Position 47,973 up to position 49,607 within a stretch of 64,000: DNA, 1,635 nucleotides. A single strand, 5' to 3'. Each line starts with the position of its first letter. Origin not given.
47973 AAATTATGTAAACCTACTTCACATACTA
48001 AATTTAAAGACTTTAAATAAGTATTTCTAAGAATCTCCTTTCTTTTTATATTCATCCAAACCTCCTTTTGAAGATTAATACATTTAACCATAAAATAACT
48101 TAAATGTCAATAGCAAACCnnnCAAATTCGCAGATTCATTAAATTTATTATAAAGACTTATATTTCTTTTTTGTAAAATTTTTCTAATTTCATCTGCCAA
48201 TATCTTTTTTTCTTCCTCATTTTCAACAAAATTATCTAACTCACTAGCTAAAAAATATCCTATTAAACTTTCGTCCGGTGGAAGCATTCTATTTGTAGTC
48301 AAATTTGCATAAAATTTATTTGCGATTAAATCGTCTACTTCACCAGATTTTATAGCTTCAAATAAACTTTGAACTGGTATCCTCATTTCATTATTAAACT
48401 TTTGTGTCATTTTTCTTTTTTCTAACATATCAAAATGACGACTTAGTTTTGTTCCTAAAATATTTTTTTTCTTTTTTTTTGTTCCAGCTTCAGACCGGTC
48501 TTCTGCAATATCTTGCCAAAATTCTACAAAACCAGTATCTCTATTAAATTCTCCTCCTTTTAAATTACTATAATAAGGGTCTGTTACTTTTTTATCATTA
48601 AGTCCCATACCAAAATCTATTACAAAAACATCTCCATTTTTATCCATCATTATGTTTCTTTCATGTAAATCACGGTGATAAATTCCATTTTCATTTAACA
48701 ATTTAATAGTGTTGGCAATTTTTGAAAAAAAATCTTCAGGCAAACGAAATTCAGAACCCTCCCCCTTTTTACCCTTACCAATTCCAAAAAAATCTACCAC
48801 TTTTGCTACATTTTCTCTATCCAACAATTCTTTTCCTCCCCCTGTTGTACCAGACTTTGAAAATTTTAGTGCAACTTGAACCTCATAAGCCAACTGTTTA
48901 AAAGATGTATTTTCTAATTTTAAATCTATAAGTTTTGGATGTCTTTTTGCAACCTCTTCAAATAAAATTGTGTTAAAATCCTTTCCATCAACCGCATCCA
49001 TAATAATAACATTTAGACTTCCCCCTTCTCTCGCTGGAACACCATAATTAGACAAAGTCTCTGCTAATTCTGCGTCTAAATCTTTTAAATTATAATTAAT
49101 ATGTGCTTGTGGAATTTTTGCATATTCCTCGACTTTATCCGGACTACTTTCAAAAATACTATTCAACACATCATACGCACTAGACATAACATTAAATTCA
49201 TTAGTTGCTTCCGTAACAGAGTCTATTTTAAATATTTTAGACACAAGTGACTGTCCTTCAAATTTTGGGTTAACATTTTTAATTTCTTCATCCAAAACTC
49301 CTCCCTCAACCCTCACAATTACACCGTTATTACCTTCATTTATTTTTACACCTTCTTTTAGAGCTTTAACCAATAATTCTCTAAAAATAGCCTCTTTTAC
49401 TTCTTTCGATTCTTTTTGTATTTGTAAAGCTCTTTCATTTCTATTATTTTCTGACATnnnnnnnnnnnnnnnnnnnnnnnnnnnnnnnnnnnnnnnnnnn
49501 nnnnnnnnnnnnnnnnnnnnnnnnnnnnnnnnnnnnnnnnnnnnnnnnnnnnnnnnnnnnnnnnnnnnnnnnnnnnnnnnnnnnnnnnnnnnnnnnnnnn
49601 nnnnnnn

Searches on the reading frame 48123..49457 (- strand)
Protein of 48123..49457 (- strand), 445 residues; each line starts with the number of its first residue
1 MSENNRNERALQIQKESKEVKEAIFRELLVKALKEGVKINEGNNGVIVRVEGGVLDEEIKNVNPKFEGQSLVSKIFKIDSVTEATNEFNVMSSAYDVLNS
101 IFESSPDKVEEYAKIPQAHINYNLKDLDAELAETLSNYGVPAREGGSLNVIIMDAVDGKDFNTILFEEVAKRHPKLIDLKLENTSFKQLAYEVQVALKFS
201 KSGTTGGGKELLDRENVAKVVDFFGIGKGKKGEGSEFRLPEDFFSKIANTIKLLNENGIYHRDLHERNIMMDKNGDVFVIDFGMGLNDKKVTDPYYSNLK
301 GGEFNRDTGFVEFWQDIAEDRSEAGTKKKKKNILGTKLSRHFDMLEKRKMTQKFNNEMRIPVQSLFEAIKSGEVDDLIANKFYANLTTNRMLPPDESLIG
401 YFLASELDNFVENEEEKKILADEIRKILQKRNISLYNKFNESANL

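Call 74: search_protein_families(library=pfam, proteins=[window:48123-49457:-], max_evalue=0.0001)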
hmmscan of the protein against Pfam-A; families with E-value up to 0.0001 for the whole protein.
window:48123-49457:- (445 aa): 3 families
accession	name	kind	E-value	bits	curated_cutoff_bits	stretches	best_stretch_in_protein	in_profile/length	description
PF00069.31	Pkinase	-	6.7e-08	32.7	31.7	1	241-285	101-145/263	Protein kinase domain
PF07714.23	PK_Tyr_Ser-Thr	-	8.9e-07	28.9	23.1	1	242-296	106-158/258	Protein tyrosine and serine/threonine kinase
PF01636.29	APH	-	6.1e-05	23.3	23.2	0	253-284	161-196/239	Phosphotransferase enzyme family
